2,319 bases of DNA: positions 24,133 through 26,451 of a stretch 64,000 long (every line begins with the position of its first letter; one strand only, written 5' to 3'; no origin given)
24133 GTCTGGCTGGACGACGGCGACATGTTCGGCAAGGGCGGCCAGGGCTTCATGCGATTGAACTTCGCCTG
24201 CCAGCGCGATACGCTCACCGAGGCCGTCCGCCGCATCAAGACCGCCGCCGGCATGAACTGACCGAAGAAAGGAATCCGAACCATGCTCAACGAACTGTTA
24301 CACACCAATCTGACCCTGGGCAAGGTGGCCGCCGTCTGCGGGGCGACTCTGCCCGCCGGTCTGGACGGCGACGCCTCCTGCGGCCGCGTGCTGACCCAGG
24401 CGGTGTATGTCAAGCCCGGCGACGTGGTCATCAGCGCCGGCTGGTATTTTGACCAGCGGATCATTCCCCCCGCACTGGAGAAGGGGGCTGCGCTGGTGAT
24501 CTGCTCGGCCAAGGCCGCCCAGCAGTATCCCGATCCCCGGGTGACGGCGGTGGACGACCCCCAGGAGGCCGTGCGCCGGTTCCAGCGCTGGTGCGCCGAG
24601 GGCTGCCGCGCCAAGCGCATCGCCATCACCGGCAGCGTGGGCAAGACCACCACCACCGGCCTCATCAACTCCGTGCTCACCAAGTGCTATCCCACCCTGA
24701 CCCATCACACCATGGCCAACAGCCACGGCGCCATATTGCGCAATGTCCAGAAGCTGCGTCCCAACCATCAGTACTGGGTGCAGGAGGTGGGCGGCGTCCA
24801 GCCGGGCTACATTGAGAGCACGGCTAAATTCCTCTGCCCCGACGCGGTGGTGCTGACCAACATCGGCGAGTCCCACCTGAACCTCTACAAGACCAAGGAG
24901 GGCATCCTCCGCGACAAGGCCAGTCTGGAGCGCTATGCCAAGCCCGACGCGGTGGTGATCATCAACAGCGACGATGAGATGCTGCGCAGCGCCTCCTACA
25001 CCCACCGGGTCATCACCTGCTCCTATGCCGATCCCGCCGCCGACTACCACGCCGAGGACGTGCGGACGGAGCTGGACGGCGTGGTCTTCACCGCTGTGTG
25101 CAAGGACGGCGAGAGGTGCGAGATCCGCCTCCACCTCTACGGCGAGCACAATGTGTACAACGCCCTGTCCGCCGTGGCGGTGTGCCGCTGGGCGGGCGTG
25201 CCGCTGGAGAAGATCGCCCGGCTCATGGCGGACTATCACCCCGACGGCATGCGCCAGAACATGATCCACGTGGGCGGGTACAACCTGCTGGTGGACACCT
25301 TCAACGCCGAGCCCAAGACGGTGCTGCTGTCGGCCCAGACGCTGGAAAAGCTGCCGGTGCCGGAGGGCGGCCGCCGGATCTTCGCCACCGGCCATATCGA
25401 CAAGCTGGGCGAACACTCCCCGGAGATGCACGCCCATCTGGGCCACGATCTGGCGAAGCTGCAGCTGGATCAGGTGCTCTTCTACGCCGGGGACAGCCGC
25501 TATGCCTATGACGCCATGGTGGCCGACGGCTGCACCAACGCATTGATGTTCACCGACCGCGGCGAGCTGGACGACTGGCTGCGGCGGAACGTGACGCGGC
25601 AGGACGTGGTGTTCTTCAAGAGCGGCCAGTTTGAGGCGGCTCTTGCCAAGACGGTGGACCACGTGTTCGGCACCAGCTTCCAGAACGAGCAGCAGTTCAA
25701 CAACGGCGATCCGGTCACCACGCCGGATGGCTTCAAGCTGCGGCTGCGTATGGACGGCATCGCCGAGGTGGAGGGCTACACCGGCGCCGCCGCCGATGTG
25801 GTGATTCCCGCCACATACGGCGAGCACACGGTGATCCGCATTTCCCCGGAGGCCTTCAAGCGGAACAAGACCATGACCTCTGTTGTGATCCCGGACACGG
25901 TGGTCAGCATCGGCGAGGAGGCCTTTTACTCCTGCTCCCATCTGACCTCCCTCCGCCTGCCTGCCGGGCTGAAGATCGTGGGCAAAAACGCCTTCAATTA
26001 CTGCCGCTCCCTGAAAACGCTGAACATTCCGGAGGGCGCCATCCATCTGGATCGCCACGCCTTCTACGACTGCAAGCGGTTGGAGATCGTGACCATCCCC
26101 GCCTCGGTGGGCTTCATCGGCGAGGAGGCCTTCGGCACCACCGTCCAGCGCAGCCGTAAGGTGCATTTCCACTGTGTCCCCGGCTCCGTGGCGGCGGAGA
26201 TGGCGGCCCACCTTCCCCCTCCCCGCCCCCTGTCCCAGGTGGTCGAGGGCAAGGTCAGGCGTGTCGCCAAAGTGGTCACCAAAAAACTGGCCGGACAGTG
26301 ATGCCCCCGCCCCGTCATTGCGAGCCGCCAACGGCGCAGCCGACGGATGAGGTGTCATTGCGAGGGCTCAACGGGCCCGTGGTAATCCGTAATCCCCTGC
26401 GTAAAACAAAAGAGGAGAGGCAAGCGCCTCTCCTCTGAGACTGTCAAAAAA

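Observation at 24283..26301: Cytoplasmic MurF-like ligase fused to a BspA-type leucine-rich-repeat domain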

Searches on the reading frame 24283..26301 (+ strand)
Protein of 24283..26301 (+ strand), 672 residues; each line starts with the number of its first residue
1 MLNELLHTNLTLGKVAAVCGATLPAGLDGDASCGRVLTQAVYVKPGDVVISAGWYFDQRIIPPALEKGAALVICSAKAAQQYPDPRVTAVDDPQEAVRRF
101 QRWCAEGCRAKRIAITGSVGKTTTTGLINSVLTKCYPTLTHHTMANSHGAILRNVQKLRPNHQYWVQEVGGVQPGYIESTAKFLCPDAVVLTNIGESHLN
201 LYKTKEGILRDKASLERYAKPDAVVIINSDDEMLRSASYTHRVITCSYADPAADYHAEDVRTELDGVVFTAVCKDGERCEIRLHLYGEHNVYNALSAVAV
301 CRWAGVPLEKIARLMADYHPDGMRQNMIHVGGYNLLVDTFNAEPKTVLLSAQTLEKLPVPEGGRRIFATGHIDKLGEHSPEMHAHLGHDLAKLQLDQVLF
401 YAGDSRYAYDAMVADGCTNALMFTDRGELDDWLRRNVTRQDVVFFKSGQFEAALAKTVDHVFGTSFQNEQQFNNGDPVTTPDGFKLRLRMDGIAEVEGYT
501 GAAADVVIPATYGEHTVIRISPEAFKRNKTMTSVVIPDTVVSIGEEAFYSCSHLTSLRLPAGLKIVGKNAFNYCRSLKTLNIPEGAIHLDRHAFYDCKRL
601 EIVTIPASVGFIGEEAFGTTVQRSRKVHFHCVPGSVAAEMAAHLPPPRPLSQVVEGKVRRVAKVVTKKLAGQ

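Call 3: search_protein_families(library=pfam, proteins=[window:24283-26301:+], max_evalue=0.01)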
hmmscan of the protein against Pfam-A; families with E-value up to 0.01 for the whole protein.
window:24283-26301:+ (672 aa): 3 families
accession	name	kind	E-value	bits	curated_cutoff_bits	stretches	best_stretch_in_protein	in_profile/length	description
PF08245.18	Mur_ligase_M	-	4.2e-35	121.9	24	1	115-301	1-200/200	Mur ligase middle domain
PF13306.12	LRR_5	-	6.7e-25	87.9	27.7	1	520-620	3-101/127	BspA type Leucine rich repeat region (6 copies)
PF02875.26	Mur_ligase_C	-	1.3e-06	29.7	28.4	1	324-446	2-124/127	Mur ligase, glutamate ligase domain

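Call 4: search_protein_families(library=ncbifam, proteins=[window:24283-26301:+], max_evalue=0.01)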
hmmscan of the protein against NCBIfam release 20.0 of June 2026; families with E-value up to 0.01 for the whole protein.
window:24283-26301:+ (672 aa): 28 families (the best 25 are shown)
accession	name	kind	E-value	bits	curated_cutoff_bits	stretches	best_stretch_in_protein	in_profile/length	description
TIGR01143.1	murF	subfamily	6.2e-70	236.2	288.6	1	61-449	26-407/418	UDP-N-acetylmuramoyl-tripeptide--D-alanyl-D-alanine ligase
NF008896.0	PRK11929.1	equivalog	2.8e-60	204.2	1023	1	9-462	503-957/965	bifunctional UDP-N-acetylmuramoyl-L-alanyl-D-glutamate--2,6-diaminopimelate ligase MurE/UDP-N-acetylmuramoyl-tripeptide--D-alanyl-D-alanine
NF008041.0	PRK10773.1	equivalog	5.9e-37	127.5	551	1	10-443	4-428/453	UDP-N-acetylmuramoyl-tripeptide--D-alanyl-D-alanine ligase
NF010693.0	PRK14093.1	equivalog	6.8e-34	117.3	544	1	58-413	55-419/479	UDP-N-acetylmuramoylalanyl-D-glutamyl-2,6-diaminopimelate--D-alanyl-D-alanine ligase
TIGR01082.1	murC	equivalog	9.5e-26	90.9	335.1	1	65-349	56-332/449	UDP-N-acetylmuramate--L-alanine ligase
NF001126.0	PRK00139.1-4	equivalog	1.6e-25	89.7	373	2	188-338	196-347/486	UDP-N-acetylmuramoyl-L-alanyl-D-glutamate--2,6-diaminopimelate ligase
NF008897.0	PRK11930.1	equivalog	8.2e-23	80.3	804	1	61-446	56-439/822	bifunctional UDP-N-acetylmuramoyl-tripeptide:D-alanyl-D-alanine ligase/alanine racemase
TIGR01085.1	murE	subfamily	2.1e-22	79.7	257.3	2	187-338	179-337/472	UDP-N-acetylmuramyl-tripeptide synthetase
TIGR01087.1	murD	equivalog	1.2e-20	74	211.95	1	109-325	103-308/441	UDP-N-acetylmuramoyl-L-alanine--D-glutamate ligase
NF001124.0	PRK00139.1-2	equivalog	6e-20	71.4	476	2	188-338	201-356/500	UDP-N-acetylmuramoyl-L-alanyl-D-glutamate--2,6-diaminopimelate ligase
NF053645.1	pMurC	equivalog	5.7e-18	64.9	560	2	113-236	105-229/492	pseudomurein biosynthesis peptide ligase pMurC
NF053648.1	pMurE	equivalog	4.5e-14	52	600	1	109-350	97-344/464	pseudomurein biosynthesis peptide ligase pMurE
TIGR01081.1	mpl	equivalog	5.4e-14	52.1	388.7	1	113-437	105-422/448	UDP-N-acetylmuramate:L-alanyl-gamma-D-glutamyl-meso-diaminopimelate ligase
NF011171.0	PRK14573.1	equivalog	1e-10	40.2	1015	1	108-368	102-347/809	bifunctional UDP-N-acetylmuramate--L-alanine ligase/D-alanine--D-alanine ligase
NF053647.1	pMurD2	equivalog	5.2e-10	38.8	550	1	110-239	99-223/405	pseudomurein biosynthesis peptide ligase pMurD2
TIGR02068.2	cya_phycin_syn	equivalog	5.7e-09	34.5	850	1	186-338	565-736/862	cyanophycin synthetase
TIGR04012.1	poly_gGlu_PgsB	equivalog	0.00047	19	222.7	0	162-322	102-239/380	poly-gamma-glutamate synthase PgsB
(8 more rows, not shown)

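Call 10: find_homologous_proteins(query=window:24283-26298:+, max_evalue=0.00001)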
Query window:24283-26298:+ (672 aa): 1051 proteins with E <= 0.00001 among 8000 candidates; the best 120 are listed.
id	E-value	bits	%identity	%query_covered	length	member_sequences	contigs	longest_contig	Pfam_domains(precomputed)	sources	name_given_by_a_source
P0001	0.0e+0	1530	98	100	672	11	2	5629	PF13306.13,PF08245.19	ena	-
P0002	0.0e+0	1353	64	93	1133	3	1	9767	PF13306.13,PF02875.27,PF08245.19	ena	-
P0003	0.0e+0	1343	86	99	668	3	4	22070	PF13306.13,PF08245.19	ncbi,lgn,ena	-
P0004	1.3e-285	967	64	99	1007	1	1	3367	PF13306.13,PF14397.12,PF02875.27,PF08245.19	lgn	-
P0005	3.4e-273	926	63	94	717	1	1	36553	PF13306.13,PF02875.27,PF08245.19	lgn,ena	-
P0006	3.4e-267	906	61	95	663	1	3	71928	PF13306.13,PF08245.19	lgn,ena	-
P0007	3.0e-266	903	62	95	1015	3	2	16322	PF13306.13,PF14397.12,PF02875.27,PF08245.19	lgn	-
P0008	1.7e-264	897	60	95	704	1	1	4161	PF13306.13,PF02875.27,PF08245.19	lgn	-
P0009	2.3e-262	890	61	94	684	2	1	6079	PF13306.13,PF02875.27,PF08245.19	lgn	-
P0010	1.2e-260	885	62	94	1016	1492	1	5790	PF13306.13,PF14397.12,PF02875.27,PF08245.19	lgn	-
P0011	4.7e-260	883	62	94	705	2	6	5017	PF13306.13,PF02875.27,PF08245.19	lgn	-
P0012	1.0e-258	878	60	94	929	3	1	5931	PF13306.13,PF02875.27,PF08245.19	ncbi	-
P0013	8.0e-257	872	60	95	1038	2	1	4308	PF13306.13,PF14397.12,PF02875.27,PF08245.19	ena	-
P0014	2.9e-254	864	57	99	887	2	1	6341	PF13306.13,PF02875.27,PF08245.19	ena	-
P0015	6.1e-254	862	60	92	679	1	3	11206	PF13306.13,PF02875.27,PF08245.19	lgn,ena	-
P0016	1.0e-247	842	61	90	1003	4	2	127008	PF13306.13,PF14397.12,PF08245.19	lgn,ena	-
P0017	1.8e-240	818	72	75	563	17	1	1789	PF02875.27,PF08245.19,PF00121.25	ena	-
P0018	6.6e-238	809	57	94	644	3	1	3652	PF13306.13,PF02875.27,PF08245.19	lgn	-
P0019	2.6e-236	804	56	94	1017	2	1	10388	PF13306.13,PF14397.12,PF08245.19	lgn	-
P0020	5.3e-236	803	56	94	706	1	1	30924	PF13306.13,PF02875.27,PF08245.19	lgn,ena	-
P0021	7.3e-236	803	54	99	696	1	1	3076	PF13306.13,PF08245.19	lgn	-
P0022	1.5e-235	802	57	91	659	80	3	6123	PF13306.13,PF02875.27,PF08245.19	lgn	-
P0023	3.7e-232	790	58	90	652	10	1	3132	PF13306.13,PF02875.27,PF08245.19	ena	-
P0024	6.3e-230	783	57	91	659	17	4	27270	PF13306.13,PF02875.27,PF08245.19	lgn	-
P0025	1.2e-228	779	55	96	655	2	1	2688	PF13306.13,PF02875.27,PF08245.19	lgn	-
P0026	1.7e-228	778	56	95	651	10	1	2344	PF13306.13,PF08245.19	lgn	-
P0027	1.7e-227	775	56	94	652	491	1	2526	PF13306.13,PF02875.27,PF08245.19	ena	-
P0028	6.8e-227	773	55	94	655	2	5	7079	PF13306.13,PF02875.27,PF08245.19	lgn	-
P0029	4.5e-226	770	57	93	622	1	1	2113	PF13306.13,PF02875.27,PF08245.19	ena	-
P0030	4.8e-226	770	55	94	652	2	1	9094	PF13306.13,PF02875.27,PF08245.19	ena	-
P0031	2.0e-225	768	54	94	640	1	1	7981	PF13306.13,PF08245.19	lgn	-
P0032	4.1e-225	767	55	94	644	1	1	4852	PF13306.13,PF02875.27,PF08245.19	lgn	-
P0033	2.0e-224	765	53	94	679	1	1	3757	PF13306.13,PF02875.27,PF08245.19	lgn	-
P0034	2.0e-224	765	55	94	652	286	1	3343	PF13306.13,PF02875.27,PF08245.19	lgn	-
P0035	3.2e-224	764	57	91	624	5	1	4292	PF13306.13,PF02875.27,PF08245.19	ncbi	-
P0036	3.7e-224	764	53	95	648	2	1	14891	PF13306.13,PF02875.27,PF08245.19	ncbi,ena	-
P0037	4.1e-224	764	53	94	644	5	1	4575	PF13306.13,PF02875.27,PF08245.19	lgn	-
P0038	9.8e-224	763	56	94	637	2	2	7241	PF13306.13,PF02875.27,PF08245.19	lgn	-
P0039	1.8e-223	762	54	94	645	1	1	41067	PF13306.13,PF02875.27,PF08245.19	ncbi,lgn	-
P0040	2.5e-223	761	56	88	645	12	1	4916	PF13306.13,PF02875.27,PF08245.19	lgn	-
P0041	5.8e-223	760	56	90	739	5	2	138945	PF13306.13,PF02875.27,PF08245.19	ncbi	-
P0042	1.1e-222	759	54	95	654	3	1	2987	PF13306.13,PF02875.27,PF08245.19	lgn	-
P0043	1.2e-222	759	53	94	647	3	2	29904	PF13306.13,PF02875.27,PF08245.19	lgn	-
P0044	1.6e-221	755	53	95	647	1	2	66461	PF13306.13,PF02875.27,PF08245.19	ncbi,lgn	-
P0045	6.8e-221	753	55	91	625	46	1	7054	PF13306.13,PF02875.27,PF08245.19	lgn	-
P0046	2.6e-219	748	54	94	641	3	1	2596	PF13306.13,PF02875.27,PF08245.19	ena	-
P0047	5.7e-219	747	52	95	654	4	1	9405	PF13306.13,PF02875.27,PF08245.19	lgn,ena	-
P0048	3.5e-218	744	54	94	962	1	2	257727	PF13306.13,PF14305.12,PF08245.19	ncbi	-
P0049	1.1e-217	743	53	91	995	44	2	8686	PF13306.13,PF14305.12,PF02875.27,PF08245.19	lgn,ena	-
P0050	4.4e-217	741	53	94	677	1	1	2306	PF13306.13,PF02875.27,PF08245.19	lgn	-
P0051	5.5e-217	740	53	94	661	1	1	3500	PF13306.13,PF02875.27,PF08245.19,PF13855.13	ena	-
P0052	1.8e-216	739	51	95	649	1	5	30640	PF13306.13,PF02875.27,PF08245.19,PF13855.13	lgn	-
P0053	1.8e-216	739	54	90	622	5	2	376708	PF13306.13,PF02875.27,PF08245.19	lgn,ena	-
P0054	1.1e-215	736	54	90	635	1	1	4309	PF13306.13,PF02875.27,PF08245.19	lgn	-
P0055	1.4e-214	732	56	88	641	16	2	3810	PF13306.13,PF02875.27,PF08245.19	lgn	-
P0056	5.2e-214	731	53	91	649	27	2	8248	PF13306.13,PF02875.27,PF08245.19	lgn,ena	-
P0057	5.5e-214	730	53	93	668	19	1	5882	PF13306.13,PF08245.19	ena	-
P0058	8.8e-214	730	52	94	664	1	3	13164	PF13306.13,PF02875.27,PF08245.19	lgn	-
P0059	3.5e-212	724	53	94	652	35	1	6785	PF13306.13,PF02875.27,PF08245.19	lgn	-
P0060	4.1e-211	721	51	91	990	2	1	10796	PF13306.13,PF14305.12,PF08245.19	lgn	-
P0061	1.0e-207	710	54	91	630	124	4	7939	PF13306.13,PF02875.27,PF08245.19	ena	-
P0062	2.3e-207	709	53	93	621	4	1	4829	PF13306.13,PF02875.27,PF08245.19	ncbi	-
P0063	1.1e-205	703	52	92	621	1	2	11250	PF13306.13,PF02875.27,PF08245.19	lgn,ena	-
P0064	1.4e-202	693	50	94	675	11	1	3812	PF13306.13,PF02875.27,PF08245.19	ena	-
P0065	3.4e-202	691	50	92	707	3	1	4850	PF13306.13,PF08245.19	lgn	-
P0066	2.9e-201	688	50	94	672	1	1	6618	PF13306.13,PF02875.27,PF08245.19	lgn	-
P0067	4.0e-200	685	50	92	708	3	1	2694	PF13306.13,PF08245.19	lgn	-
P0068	8.4e-198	677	50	92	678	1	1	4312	PF13306.13,PF02875.27,PF08245.19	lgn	-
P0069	4.7e-197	674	48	95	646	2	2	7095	PF13306.13,PF08245.19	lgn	-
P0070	1.9e-193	663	50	93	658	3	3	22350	PF13306.13,PF02875.27,PF08245.19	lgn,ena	-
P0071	2.5e-193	662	49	93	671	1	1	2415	PF13306.13,PF02875.27,PF08245.19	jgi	-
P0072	2.1e-189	649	61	71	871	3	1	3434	PF13306.13,PF14397.12,PF02875.27,PF08245.19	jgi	-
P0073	1.3e-184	633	47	94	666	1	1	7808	PF13306.13,PF08245.19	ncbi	-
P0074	1.1e-177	610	45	94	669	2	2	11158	PF13306.13,PF02875.27,PF08245.19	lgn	-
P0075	8.5e-176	604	45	94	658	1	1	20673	PF13306.13,PF02875.27,PF08245.19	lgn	-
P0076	8.6e-167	574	43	98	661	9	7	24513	PF13306.13,PF02875.27,PF08245.19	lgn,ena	-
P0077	4.2e-166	572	49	79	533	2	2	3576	PF02875.27,PF08245.19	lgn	-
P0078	1.2e-162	561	42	91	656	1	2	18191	PF13306.13,PF02875.27,PF08245.19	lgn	-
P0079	1.0e-159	551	41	94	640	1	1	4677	PF13306.13,PF02875.27,PF08245.19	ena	-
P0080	1.5e-149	518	56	61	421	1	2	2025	PF08245.19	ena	-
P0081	4.5e-125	437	49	60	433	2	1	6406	PF13306.13,PF02875.27,PF08245.19,PF13855.13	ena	-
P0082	6.5e-115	403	37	94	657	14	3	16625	PF13306.13,PF02875.27,PF08245.19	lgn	-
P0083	2.4e-109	385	39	85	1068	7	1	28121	PF09587.16,PF13306.13,PF02875.27,PF08245.19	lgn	-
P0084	1.0e-108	383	37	86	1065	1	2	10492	PF09587.16,PF13306.13,PF02875.27,PF08245.19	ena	-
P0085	9.0e-107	376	35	90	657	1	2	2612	PF13306.13,PF02875.27,PF08245.19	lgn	-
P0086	3.3e-100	354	35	86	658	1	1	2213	PF13306.13,PF02875.27,PF08245.19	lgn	-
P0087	6.9e-99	350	35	86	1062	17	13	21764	PF09587.16,PF13306.13,PF02875.27,PF08245.19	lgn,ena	-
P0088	4.2e-95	338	34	87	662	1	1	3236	PF13306.13,PF02875.27,PF08245.19,PF13855.13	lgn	-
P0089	1.7e-91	326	37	76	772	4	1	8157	PF13306.13,PF02875.27,PF08245.19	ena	-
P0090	2.7e-91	325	32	90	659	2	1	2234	PF13306.13,PF02875.27,PF08245.19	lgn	-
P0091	1.2e-88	316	35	88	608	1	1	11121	PF13306.13,PF02875.27,PF08245.19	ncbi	ncbi:MAG: Mur ligase family protein, partial [Coriobacteriales bacterium]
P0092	5.7e-86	307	35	76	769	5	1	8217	PF13306.13,PF02875.27,PF08245.19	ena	-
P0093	1.8e-85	306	34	81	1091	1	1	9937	PF13306.13,PF14398.12,PF02875.27,PF08245.19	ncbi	-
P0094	6.8e-85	304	32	91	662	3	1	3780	PF13306.13,PF02875.27,PF08245.19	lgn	-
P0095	6.0e-84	301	36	76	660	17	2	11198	PF13306.13,PF02875.27,PF08245.19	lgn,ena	-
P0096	6.3e-82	294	38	75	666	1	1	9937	PF13306.13,PF02875.27,PF08245.19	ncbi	-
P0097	1.7e-78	283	35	76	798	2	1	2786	PF13306.13,PF02875.27,PF08245.19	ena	-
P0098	2.0e-75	273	31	79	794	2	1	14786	PF13306.13,PF02875.27,PF08245.19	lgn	-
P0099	6.5e-75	271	38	63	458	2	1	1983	PF08245.19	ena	-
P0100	1.4e-69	253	33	75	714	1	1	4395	PF13306.13,PF02875.27,PF08245.19,PF13855.13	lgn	-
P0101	7.2e-65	238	29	82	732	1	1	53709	PF13306.13,PF08245.19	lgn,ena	-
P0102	3.0e-64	236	30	79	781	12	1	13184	PF13306.13,PF02875.27,PF08245.19,PF13855.13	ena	-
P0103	1.0e-63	234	29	84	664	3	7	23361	PF13306.13,PF08245.19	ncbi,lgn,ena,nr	ncbi:MAG: leucine-rich repeat protein [Clostridia bacterium]|nr:leucine-rich repeat protein [Clostri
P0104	6.2e-63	231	31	75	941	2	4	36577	PF13306.13,PF02875.27,PF08245.19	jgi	-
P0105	3.6e-59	219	28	80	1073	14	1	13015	PF13306.13,PF14397.12,PF02875.27,PF08245.19,PF13855.13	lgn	-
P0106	3.1e-58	216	28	87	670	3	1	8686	PF13306.13,PF02875.27,PF08245.19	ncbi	-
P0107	4.4e-58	215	28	87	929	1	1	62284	PF13306.13,PF02875.27,PF08245.19,PF00768.26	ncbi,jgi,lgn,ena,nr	ncbi:MAG: Mur ligase family protein [Firmicutes bacterium]|nr:Mur ligase family protein [Bacillota b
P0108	2.8e-56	209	36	56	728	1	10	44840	PF02875.27,PF08245.19,PF00768.26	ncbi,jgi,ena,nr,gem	ncbi:MAG: hypothetical protein E7478_00905 [Ruminococcaceae bacterium]|nr:hypothetical protein [Osci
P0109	3.6e-56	209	28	90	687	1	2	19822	PF13306.13,PF08245.19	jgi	-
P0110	7.4e-56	208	27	90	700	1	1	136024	PF13306.13,PF08245.19,PF13855.13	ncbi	-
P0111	2.0e-50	190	32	66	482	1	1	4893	PF02875.27,PF08245.19,PF01225.31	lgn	-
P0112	4.6e-48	182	32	60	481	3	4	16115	PF02875.27,PF08245.19,PF01225.31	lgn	-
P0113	4.7e-48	182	32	60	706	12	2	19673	PF02875.27,PF08245.19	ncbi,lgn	ncbi:MAG: UDP-N-acetylmuramoyl-tripeptide--D-alanyl-D-alanine ligase [Anaerovoracaceae bacterium]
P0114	1.5e-47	181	28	77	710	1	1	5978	PF13306.13,PF02875.27,PF08245.19,PF13855.13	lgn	-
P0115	2.0e-47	180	27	84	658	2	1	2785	PF13306.13,PF02875.27,PF08245.19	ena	-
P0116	2.3e-47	180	30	67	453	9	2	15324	PF02875.27,PF08245.19,PF01225.31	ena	-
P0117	1.1e-46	178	33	49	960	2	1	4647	PF02875.27,PF08245.19,PF01225.31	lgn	-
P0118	1.7e-46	177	31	65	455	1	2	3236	PF02875.27,PF08245.19,PF01225.31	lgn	-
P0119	4.4e-46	176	31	62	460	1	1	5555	PF02875.27,PF08245.19,PF01225.31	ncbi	-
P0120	6.7e-46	175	30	67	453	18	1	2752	PF02875.27,PF08245.19,PF01225.31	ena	-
